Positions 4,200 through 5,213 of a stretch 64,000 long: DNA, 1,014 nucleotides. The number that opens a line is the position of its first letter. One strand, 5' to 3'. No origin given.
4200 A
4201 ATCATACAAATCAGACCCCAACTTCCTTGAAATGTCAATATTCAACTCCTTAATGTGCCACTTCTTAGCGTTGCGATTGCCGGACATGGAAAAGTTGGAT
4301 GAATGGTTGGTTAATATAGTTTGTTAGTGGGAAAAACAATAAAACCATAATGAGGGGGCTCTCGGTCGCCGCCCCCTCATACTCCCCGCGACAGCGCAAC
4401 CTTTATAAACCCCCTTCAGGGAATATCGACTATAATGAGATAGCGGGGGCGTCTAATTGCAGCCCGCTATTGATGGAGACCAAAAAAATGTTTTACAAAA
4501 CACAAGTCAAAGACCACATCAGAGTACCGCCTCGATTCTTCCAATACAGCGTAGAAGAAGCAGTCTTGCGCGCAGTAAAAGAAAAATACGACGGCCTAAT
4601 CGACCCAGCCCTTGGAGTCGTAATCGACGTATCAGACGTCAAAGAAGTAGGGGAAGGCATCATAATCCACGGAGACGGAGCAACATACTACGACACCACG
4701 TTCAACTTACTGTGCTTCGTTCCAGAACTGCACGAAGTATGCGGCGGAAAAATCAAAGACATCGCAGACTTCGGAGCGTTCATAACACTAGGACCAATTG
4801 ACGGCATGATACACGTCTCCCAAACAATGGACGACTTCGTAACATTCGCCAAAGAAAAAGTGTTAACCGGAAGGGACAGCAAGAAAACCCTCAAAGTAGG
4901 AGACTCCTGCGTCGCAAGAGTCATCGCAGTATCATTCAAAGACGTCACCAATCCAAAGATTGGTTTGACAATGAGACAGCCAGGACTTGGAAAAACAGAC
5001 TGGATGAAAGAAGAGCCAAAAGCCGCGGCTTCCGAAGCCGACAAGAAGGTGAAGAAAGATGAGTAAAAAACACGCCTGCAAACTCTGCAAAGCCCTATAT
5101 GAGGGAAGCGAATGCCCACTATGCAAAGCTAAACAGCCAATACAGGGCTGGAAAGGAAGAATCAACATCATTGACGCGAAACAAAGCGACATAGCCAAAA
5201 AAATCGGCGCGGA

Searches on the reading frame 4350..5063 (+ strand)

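Call 12: search_protein_families(library=pfam, proteins=[window:4350-5063:+], max_evalue=0.01)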
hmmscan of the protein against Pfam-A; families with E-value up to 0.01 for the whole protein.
window:4350-5063:+ (238 aa): 2 families
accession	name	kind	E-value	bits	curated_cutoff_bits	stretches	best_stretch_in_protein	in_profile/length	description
PF03876.22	SHS2_Rpb7-N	-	1.1e-13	51.5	24.8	1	54-110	1-57/57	SHS2 domain found in N terminus of Rpb7p/Rpc25p/MJ0397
PF00575.29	S1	-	7.8e-10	39.4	22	1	125-194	2-62/74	S1 RNA binding domain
